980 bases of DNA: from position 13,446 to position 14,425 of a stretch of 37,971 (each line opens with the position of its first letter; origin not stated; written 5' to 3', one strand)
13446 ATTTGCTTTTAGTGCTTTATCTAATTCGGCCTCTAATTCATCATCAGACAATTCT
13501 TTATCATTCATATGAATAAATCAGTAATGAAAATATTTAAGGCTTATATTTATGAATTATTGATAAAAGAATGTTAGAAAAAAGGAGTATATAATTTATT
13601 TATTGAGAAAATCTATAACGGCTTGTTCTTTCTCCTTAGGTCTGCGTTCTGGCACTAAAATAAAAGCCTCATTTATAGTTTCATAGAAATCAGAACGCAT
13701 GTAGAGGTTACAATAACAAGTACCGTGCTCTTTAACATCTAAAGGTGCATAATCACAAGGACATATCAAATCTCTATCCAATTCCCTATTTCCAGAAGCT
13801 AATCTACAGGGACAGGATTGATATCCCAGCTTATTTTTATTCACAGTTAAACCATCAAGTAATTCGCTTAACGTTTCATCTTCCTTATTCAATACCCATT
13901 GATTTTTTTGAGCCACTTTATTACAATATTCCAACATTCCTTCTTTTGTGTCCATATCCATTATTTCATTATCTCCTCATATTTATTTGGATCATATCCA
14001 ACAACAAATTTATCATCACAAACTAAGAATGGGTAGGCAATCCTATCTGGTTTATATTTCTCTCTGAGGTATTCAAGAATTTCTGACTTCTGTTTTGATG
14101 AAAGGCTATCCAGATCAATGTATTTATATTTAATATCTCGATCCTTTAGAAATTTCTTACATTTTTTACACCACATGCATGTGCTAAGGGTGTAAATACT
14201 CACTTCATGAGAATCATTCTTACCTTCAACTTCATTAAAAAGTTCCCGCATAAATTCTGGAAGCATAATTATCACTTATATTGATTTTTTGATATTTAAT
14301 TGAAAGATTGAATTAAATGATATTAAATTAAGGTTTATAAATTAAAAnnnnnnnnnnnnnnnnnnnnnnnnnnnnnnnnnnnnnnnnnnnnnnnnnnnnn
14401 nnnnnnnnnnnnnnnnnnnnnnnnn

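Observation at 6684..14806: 8-kb ferredoxin-to-thiol redox supercluster as a candidate undescribed electron-transfer system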

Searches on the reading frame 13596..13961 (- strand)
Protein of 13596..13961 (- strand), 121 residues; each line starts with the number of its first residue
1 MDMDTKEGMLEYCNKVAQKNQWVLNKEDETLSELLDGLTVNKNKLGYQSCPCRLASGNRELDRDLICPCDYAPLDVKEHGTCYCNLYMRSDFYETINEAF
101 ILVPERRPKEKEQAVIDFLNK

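Call 3: search_protein_families(library=pfam, proteins=[window:13596-13961:-], max_evalue=0.01)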
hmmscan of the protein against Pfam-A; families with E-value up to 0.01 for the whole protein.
window:13596-13961:- (121 aa): 1 family
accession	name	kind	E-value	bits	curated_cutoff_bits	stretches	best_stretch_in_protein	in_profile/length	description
PF02943.20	FeThRed_B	-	3.4e-19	69.3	22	1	8-96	4-94/106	Ferredoxin thioredoxin reductase catalytic beta chain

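Call 9: search_protein_families(library=ncbifam, proteins=[window:13596-13961:-], max_evalue=0.001)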
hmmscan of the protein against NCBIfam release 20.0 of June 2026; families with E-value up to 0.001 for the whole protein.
window:13596-13961:- (121 aa): 1 family
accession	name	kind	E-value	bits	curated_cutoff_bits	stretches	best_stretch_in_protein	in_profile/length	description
NF041072.1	FtrB_double_U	equivalog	4.9e-14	52.2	160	1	11-97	14-100/121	FtrB family double-selenoprotein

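Call 10: find_encoding_contigs(protein=window:13596-13961:-, flank=10000, max_places=6)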
Protein window:13596-13961:- (121 aa): 5 contigs read that carry it; 4 places shown.
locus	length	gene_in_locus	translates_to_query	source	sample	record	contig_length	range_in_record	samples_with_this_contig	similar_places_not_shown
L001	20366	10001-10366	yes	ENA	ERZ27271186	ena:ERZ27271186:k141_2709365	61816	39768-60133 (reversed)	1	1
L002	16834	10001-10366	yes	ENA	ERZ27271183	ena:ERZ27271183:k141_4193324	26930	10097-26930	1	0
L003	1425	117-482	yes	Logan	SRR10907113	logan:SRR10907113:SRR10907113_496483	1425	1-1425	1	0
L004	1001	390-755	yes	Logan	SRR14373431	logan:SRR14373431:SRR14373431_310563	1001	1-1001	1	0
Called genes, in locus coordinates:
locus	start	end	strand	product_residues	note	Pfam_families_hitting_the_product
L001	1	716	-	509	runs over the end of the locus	PF14938:SNAP (faint)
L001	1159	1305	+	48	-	PF02597:ThiS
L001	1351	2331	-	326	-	PF23023:Anti-Pycsar_Apyc1, PF00753:Lactamase_B, PF12706:Lactamase_B_2 (weak)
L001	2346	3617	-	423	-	-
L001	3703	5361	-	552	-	PF02687:FtsX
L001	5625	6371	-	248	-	PF02463:SMC_N (faint), PF00005:ABC_tran, PF13304:AAA_21 (faint)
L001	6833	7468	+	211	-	PF02607:B12-binding_2, PF02310:B12-binding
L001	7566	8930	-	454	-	PF07690:MFS_1, PF13347:MFS_2, PF07690:MFS_1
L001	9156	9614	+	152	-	PF13646:HEAT_2 (faint), PF03130:HEAT_PBS (faint)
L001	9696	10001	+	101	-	PF00462:Glutaredoxin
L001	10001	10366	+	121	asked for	PF02943:FeThRed_B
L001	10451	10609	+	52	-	-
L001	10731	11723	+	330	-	PF02754:CCG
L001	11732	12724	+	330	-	PF02754:CCG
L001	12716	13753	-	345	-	PF00025:Arf, PF00071:Ras, PF08477:Roc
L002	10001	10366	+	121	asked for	PF02943:FeThRed_B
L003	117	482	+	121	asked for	PF02943:FeThRed_B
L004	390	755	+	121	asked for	PF02943:FeThRed_B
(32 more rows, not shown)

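Call 26: search_solved_structures(query=window:13596-13961:-, max_evalue=0.01, show_alignments=3)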
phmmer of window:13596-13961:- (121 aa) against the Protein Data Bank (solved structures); distinct sequences matched with E-value up to 0.01: 7.
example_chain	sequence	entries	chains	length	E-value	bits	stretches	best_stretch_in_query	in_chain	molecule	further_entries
7pwe_A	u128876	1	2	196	1.4e-25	92.9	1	11-111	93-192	Ferredoxin-thioredoxin reductase subunit B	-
4tpu_A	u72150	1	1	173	1.1e-22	83.6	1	12-115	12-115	Rubredoxin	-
2pvd_A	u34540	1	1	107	0.00041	23.6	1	26-91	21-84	Ferredoxin-thioredoxin reductase, catalytic chain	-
2pvg_A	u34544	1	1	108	0.00061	23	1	12-91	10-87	Ferredoxin-thioredoxin reductase, catalytic chain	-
2puk_A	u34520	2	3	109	0.00066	22.9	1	11-91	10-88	Ferredoxin-thioredoxin reductase, catalytic chain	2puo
2pu9_A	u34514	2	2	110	0.0007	22.8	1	12-91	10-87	Ferredoxin-thioredoxin reductase, catalytic chain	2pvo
1dj7_A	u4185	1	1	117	0.00074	22.8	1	9-91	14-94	FERREDOXIN THIOREDOXIN REDUCTASE: CATALYTIC CHAIN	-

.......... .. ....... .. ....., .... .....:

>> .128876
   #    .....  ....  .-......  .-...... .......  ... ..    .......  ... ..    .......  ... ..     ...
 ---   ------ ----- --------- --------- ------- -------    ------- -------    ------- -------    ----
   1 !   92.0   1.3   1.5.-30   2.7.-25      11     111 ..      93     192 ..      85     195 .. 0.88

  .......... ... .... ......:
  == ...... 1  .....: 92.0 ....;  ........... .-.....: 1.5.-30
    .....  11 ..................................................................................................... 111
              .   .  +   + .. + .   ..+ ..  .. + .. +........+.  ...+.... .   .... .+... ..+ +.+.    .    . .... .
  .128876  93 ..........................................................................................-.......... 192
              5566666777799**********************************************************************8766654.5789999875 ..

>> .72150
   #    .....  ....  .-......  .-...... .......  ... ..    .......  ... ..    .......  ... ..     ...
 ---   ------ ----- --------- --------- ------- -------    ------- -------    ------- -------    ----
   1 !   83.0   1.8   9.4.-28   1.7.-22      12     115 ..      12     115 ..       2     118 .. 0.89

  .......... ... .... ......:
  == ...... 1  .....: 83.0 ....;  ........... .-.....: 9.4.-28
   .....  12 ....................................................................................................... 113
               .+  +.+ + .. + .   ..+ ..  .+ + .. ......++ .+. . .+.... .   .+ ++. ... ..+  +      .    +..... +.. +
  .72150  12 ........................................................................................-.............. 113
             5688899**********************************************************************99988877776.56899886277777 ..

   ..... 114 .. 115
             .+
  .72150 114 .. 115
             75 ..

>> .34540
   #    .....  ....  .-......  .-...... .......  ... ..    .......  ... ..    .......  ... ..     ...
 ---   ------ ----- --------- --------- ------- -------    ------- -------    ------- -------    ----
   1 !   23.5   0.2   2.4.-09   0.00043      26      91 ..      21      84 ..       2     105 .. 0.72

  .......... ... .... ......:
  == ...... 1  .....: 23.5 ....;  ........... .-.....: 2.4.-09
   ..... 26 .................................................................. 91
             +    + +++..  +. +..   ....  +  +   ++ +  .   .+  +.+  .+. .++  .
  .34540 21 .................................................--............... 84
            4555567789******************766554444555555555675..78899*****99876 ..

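Call 62: find_homologous_proteins(query=window:13596-13961:-, max_evalue=1e-8)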
Query window:13596-13961:- (121 aa): 846 proteins with E <= 1e-8 among 849 candidates; the best 120 are listed.
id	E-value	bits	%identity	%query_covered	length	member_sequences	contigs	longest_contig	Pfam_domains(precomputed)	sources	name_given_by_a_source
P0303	1.2e-69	250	88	100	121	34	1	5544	PF02943.21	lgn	-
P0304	4.8e-68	245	86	100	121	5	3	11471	PF02943.21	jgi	-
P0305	8.3e-68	244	83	100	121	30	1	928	PF02943.21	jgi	-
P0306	1.8e-64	233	79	100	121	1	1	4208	PF02943.21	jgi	jgi:ferredoxin-thioredoxin reductase catalytic subunit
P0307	4.0e-61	222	75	100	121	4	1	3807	PF02943.21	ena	-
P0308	2.0e-58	214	74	100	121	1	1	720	PF02943.21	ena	-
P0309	4.7e-58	212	73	100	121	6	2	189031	PF02943.21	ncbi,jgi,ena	-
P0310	6.1e-58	212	73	100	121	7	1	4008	PF02943.21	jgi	-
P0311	1.4e-57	211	73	100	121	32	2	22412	PF02943.21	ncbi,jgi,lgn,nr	ncbi:MAG: ferredoxin:thioredoxin reductase [Promethearchaeota archaeon]|nr:MAG: ferredoxin:thioredox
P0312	5.2e-57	209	72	100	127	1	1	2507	PF02943.21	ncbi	ncbi:MAG: ferredoxin-thioredoxin reductase catalytic domain-containing protein [Promethearchaeia arc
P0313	5.2e-57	209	72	100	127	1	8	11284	PF02943.21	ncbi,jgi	ncbi:MAG: ferredoxin-thioredoxin reductase catalytic domain-containing protein [Promethearchaeota ar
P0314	7.6e-57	208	70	100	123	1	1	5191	PF02943.21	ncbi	ncbi:MAG: ferredoxin-thioredoxin reductase catalytic domain-containing protein [Candidatus Odinarcha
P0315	1.3e-56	208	72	100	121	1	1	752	PF02943.21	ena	-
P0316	4.0e-56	206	80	89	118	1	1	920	PF02943.21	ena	-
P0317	9.7e-56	205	69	100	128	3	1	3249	PF02943.21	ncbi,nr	ncbi:MAG: ferredoxin:thioredoxin reductase [Promethearchaeota archaeon]|nr:MAG: ferredoxin:thioredox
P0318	1.1e-55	205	72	98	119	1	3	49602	PF02943.21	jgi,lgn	-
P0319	1.2e-55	205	71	98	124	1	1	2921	PF02943.21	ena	-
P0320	1.2e-55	205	71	98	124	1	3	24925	PF02943.21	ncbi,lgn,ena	-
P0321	1.3e-55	205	72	100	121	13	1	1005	PF02943.21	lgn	-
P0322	1.4e-55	204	71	98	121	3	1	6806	PF02943.21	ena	-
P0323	1.5e-55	204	70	100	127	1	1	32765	PF02943.21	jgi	-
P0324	1.7e-55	204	70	100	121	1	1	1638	PF02943.21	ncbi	-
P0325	1.9e-55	204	71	100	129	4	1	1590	PF02943.21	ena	-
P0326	2.1e-55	204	69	100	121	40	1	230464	PF02943.21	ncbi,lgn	-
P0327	3.1e-55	203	71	100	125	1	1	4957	PF02943.21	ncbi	ncbi:MAG: ferredoxin-thioredoxin reductase catalytic domain-containing protein [Candidatus Hermodarc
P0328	4.1e-55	203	68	99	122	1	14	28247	PF02943.21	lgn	-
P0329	4.1e-55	203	70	100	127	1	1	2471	PF02943.21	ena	-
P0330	4.1e-55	203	71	98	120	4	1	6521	PF02943.21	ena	-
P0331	4.3e-55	203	71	98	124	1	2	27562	PF02943.21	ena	-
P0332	5.0e-55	203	69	100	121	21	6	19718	PF02943.21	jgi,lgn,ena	-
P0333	8.1e-55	202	70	100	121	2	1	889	PF02943.21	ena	-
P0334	9.5e-55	202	70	99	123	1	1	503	PF02943.21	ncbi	-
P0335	1.3e-54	201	68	99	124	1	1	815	PF02943.21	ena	-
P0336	1.4e-54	201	68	100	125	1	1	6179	PF02943.21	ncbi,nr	ncbi:MAG: ferredoxin:thioredoxin reductase [Promethearchaeota archaeon]|nr:MAG: ferredoxin:thioredox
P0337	1.6e-54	201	68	100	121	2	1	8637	PF02943.21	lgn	-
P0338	1.9e-54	201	68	100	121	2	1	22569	PF02943.21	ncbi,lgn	ncbi:MAG: ferredoxin-thioredoxin reductase catalytic domain-containing protein [Candidatus Odinarcha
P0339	3.1e-54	200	69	100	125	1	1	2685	PF02943.21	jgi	jgi:ferredoxin-thioredoxin reductase catalytic subunit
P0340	3.3e-54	200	69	100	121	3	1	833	PF02943.21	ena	-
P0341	3.4e-54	200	69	100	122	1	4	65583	PF02943.21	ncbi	ncbi:MAG: ferredoxin-thioredoxin reductase catalytic domain-containing protein [Candidatus Hodarchae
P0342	5.2e-54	199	69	100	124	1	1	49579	PF02943.21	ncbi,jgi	ncbi:MAG: ferredoxin-thioredoxin reductase catalytic domain-containing protein [Promethearchaeota ar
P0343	7.0e-54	199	66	100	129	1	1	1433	PF02943.21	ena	-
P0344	7.3e-54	199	68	100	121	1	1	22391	PF02943.21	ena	-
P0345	8.3e-54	199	70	100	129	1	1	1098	PF02943.21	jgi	jgi:ferredoxin-thioredoxin reductase catalytic chain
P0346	1.1e-53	198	67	100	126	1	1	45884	PF02943.21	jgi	-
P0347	1.2e-53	198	68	100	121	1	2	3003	PF02943.21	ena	-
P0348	1.3e-53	198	69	100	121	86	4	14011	PF02943.21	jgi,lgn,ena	-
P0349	1.5e-53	198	68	100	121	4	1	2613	PF02943.21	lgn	-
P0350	1.6e-53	198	70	98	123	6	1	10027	PF02943.21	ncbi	-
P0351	1.7e-53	198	67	99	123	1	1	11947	PF02943.21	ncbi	-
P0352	1.7e-53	198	69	100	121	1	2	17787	PF02943.21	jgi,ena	-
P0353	2.1e-53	197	68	99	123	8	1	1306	PF02943.21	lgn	-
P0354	2.2e-53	197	70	98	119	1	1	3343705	PF02943.21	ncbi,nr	ncbi:MAG: ferredoxin:thioredoxin reductase [Promethearchaeota archaeon]|nr:MAG: ferredoxin:thioredox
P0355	2.7e-53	197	68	100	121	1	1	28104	PF02943.21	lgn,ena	-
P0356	3.7e-53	197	69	99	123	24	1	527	PF02943.21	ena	-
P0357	4.1e-53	196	68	99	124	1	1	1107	PF02943.21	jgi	jgi:ferredoxin-thioredoxin reductase catalytic chain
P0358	4.3e-53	196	70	99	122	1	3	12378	PF02943.21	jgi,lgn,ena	-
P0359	4.5e-53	196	68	100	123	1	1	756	PF02943.21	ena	-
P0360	5.1e-53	196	69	100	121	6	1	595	PF02943.21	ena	-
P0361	5.3e-53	196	69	100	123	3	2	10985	PF02943.21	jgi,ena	-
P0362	5.8e-53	196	68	100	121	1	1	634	PF02943.21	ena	-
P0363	1.2e-52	195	66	100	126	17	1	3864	PF02943.21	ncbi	-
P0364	1.2e-52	195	66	100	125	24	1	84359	PF02943.21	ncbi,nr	ncbi:MAG: ferredoxin:thioredoxin reductase [Promethearchaeota archaeon]|nr:MAG: ferredoxin:thioredox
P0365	1.3e-52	195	68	98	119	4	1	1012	PF02943.21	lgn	-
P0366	1.4e-52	195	69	100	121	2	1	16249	PF02943.21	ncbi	ncbi:MAG: ferredoxin-thioredoxin reductase catalytic domain-containing protein [Promethearchaeota ar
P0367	1.5e-52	195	67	98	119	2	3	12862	PF02943.21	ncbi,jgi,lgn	ncbi:MAG: ferredoxin-thioredoxin reductase catalytic domain-containing protein [Promethearchaeota ar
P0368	1.5e-52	195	68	98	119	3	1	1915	PF02943.21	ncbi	ncbi:MAG: ferredoxin-thioredoxin reductase catalytic domain-containing protein [Promethearchaeia arc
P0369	1.5e-52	195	66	99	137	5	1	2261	PF02943.21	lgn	-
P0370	1.7e-52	194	65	99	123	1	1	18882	PF02943.21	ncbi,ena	-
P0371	1.9e-52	194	67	100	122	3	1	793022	PF02943.21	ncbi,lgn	-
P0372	2.6e-52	194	67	100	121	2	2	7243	PF02943.21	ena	-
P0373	3.0e-52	194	67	100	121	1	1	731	PF02943.21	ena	-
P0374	3.5e-52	193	69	100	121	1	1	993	PF02943.21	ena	-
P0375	3.6e-52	193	67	100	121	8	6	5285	PF02943.21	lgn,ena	-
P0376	3.9e-52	193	64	100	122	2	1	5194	PF02943.21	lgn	-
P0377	3.9e-52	193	66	100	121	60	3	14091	PF02943.21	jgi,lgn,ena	-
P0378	4.1e-52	193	68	100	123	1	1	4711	PF02943.21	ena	-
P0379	4.2e-52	193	67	100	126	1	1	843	PF02943.21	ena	-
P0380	4.4e-52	193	69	100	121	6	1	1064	PF02943.21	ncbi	-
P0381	4.7e-52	193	69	100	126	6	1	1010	PF02943.21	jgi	-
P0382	4.8e-52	193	70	100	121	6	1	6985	PF02943.21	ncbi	-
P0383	5.5e-52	193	68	98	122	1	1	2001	PF02943.21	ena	-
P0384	6.7e-52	193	67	98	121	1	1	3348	PF02943.21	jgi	jgi:ferredoxin-thioredoxin reductase catalytic subunit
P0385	1.0e-51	192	67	100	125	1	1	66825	PF02943.21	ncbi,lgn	-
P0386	1.1e-51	192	66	100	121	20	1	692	PF02943.21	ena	-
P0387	1.2e-51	192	67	100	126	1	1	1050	PF02943.21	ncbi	-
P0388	2.2e-51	191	65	100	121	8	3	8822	PF02943.21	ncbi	ncbi:MAG: ferredoxin-thioredoxin reductase catalytic domain-containing protein [Promethearchaeota ar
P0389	2.3e-51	191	65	99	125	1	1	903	PF02943.21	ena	-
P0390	2.3e-51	191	67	100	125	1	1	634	PF02943.21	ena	-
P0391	2.5e-51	191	67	100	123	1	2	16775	PF02943.21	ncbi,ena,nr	ncbi:MAG: ferredoxin:thioredoxin reductase [Candidatus Lokiarchaeota archaeon]|nr:ferredoxin:thiored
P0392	3.0e-51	190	66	98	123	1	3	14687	PF02943.21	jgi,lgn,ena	-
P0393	3.0e-51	190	68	98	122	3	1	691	PF02943.21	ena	-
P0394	3.5e-51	190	69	100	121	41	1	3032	PF02943.21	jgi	-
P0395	3.6e-51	190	64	100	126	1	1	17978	PF02943.21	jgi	-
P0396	3.8e-51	190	64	100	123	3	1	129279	PF02943.21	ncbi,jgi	ncbi:MAG: ferredoxin-thioredoxin reductase catalytic domain-containing protein [Promethearchaeota ar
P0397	4.0e-51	190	67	100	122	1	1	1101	PF02943.21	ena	-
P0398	4.5e-51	190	66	98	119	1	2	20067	PF02943.21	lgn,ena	-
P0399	4.6e-51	190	65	98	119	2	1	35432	PF02943.21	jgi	jgi:ferredoxin-thioredoxin reductase catalytic chain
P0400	5.3e-51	190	64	100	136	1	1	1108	PF02943.21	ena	-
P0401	5.6e-51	190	67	98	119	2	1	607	PF02943.21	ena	-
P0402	6.1e-51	189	68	99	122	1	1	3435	PF02943.21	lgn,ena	-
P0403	6.2e-51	189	67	100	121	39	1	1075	PF02943.21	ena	-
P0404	6.5e-51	189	64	100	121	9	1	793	PF02943.21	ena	-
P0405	7.0e-51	189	68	99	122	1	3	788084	PF02943.21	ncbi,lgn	ncbi:MAG: ferredoxin-thioredoxin reductase catalytic domain-containing protein [Candidatus Hodarchae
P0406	7.2e-51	189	70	98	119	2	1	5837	PF02943.21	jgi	-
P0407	7.4e-51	189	67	100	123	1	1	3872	PF02943.21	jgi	jgi:ferredoxin-thioredoxin reductase catalytic subunit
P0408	7.7e-51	189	69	100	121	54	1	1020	PF02943.21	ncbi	-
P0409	8.0e-51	189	67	98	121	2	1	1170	PF02943.21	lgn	-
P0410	8.1e-51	189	68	98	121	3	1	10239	PF02943.21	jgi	jgi:ferredoxin-thioredoxin reductase catalytic subunit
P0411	8.7e-51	189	67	100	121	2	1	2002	PF02943.21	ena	-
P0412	1.1e-50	189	66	100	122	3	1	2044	PF02943.21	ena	-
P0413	1.2e-50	188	69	100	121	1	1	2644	PF02943.21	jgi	-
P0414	1.2e-50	188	65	98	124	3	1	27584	PF02943.21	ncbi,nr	ncbi:MAG: ferredoxin:thioredoxin reductase [Candidatus Lokiarchaeota archaeon]|nr:ferredoxin:thiored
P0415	1.3e-50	188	65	100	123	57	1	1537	PF02943.21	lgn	-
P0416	1.4e-50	188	66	100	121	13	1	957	PF02943.21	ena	-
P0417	1.4e-50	188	67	100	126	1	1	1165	PF02943.21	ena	-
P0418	1.6e-50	188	67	98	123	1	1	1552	PF02943.21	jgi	jgi:ferredoxin-thioredoxin reductase catalytic subunit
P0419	1.8e-50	188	65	97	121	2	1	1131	PF02943.21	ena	-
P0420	2.1e-50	188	67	98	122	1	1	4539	PF02943.21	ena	-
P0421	2.3e-50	188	63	100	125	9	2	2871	PF02943.21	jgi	jgi:ferredoxin-thioredoxin reductase catalytic chain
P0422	2.3e-50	188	68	100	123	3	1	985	PF02943.21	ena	-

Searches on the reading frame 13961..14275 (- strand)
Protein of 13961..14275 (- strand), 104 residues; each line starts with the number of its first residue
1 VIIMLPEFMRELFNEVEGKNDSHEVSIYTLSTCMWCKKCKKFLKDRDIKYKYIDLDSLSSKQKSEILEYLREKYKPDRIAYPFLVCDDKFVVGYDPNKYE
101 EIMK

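Call 3: search_protein_families(library=pfam, proteins=[window:13961-14275:-], max_evalue=0.01)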
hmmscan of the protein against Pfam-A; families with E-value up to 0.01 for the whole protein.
window:13961-14275:- (104 aa): 3 families
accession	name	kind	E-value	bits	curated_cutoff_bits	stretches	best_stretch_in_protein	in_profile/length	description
PF00462.30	Glutaredoxin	-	1e-10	42.1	22.9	1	25-91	1-60/60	Glutaredoxin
PF07315.17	DUF1462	-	0.0046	17.7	25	1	40-93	31-80/93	Protein of unknown function (DUF1462)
PF03960.21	ArsC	-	0.0069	17.1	24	0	36-102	9-79/79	ArsC family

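Call 9: search_protein_families(library=ncbifam, proteins=[window:13961-14275:-], max_evalue=0.001)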
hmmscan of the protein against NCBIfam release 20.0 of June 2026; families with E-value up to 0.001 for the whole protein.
window:13961-14275:- (104 aa): 13 families
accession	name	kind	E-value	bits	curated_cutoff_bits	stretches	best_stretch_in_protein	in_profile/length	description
TIGR02196.1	GlrX_YruB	hypoth_equivalog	1.9e-12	47.5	88.55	1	25-103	2-73/74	glutaredoxin-like protein, YruB-family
TIGR02194.1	GlrX_NrdH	subfamily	1.6e-08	34.6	85.75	1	25-101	1-70/72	glutaredoxin-like protein NrdH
NF041212.1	Uxx_star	subfamily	1.1e-07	32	66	1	25-94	1-64/70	Uxx-star family glutaredoxin-like (seleno)protein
TIGR02180.1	GRX_euk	equivalog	8.8e-07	29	87.25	1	25-73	1-49/84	glutaredoxin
TIGR02181.1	GRX_bact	equivalog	1.5e-06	28.4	90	1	25-68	1-43/80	glutaredoxin 3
TIGR01617.1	arsC_related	subfamily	1.9e-06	28.1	75.05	1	26-70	2-45/117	Spx/MgsR family RNA polymerase-binding regulatory protein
NF041211.1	gluta_UXX_star_2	equivalog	4.1e-06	26.7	100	1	26-95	2-65/71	UXX-star (seleno)protein family 2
NF045501.1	HUGP_GUXX-star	exception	9.7e-06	25.2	325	1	14-94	156-230/236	HUGP/GUXX-star fusion selenoprotein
NF009885.0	PRK13344.1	equivalog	2.7e-05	24.1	152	1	25-71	2-47/132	transcriptional regulator Spx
NF007923.0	PRK10638.1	equivalog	5.5e-05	23.1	129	1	24-66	3-45/83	glutaredoxin 3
NF041114.2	gluta_UXX_star_1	equivalog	0.0005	20.3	72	1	25-94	1-64/70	UXX-star selenoprotein family 1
NF008107.0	PRK10853.1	equivalog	0.00061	19.9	121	0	25-62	3-42/119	ArsC family reductase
TIGR02190.1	GlrX-dom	hypoth_equivalog_domain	0.00076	19.4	99.3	0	22-57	7-42/79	glutaredoxin-family domain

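Call 61: search_solved_structures(query=window:13961-14275:-, max_evalue=0.01, show_alignments=2)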
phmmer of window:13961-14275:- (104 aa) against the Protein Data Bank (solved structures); distinct sequences matched with E-value up to 0.01: 21.
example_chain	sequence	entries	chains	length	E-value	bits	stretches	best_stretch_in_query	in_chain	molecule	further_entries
3nzn_A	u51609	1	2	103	1.3e-13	54.1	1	13-100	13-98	Glutaredoxin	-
5cax_A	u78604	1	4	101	4e-12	49.4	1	21-101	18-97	Glutaredoxin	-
3ic4_A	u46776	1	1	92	5.1e-09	39.4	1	23-103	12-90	Glutaredoxin (Grx-1)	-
7pwe_A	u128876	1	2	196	2.7e-06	30.7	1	24-95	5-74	Ferredoxin-thioredoxin reductase subunit B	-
7c10_A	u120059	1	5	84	6.5e-06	29.4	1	23-103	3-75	Glutaredoxin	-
7c12_A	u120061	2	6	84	0.00017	24.9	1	23-103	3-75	Glutaredoxin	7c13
2m46_A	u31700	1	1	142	0.0004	23.7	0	25-55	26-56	Arsenate reductase, putative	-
4la1_A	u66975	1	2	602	0.00063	23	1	22-97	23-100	Thioredoxin glutathione reductase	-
22fc_A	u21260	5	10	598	0.00065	23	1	22-97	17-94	thioredoxin-disulfide reductase (NADPH) | thioredoxin-disulfide reductase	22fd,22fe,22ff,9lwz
22ey_A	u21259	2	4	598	0.00065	23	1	22-97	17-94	thioredoxin-disulfide reductase (NADPH) | thioredoxin-disulfide reductase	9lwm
2v6o_A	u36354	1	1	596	0.0011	22.3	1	21-62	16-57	THIOREDOXIN GLUTATHIONE REDUCTASE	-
8pdd_A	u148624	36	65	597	0.0011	22.3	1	21-62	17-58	Thioredoxin glutathione reductase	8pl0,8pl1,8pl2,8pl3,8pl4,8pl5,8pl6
2x8c_A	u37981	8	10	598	0.0011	22.3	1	21-62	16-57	THIOREDOXIN GLUTATHIONE REDUCTASE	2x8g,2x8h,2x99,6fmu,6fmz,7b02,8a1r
3h4k_A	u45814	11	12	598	0.0011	22.3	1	21-62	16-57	Thioredoxin glutathione reductase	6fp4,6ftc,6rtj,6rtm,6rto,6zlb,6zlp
1fov_A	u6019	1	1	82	0.0013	22.1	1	25-95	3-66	GLUTAREDOXIN 3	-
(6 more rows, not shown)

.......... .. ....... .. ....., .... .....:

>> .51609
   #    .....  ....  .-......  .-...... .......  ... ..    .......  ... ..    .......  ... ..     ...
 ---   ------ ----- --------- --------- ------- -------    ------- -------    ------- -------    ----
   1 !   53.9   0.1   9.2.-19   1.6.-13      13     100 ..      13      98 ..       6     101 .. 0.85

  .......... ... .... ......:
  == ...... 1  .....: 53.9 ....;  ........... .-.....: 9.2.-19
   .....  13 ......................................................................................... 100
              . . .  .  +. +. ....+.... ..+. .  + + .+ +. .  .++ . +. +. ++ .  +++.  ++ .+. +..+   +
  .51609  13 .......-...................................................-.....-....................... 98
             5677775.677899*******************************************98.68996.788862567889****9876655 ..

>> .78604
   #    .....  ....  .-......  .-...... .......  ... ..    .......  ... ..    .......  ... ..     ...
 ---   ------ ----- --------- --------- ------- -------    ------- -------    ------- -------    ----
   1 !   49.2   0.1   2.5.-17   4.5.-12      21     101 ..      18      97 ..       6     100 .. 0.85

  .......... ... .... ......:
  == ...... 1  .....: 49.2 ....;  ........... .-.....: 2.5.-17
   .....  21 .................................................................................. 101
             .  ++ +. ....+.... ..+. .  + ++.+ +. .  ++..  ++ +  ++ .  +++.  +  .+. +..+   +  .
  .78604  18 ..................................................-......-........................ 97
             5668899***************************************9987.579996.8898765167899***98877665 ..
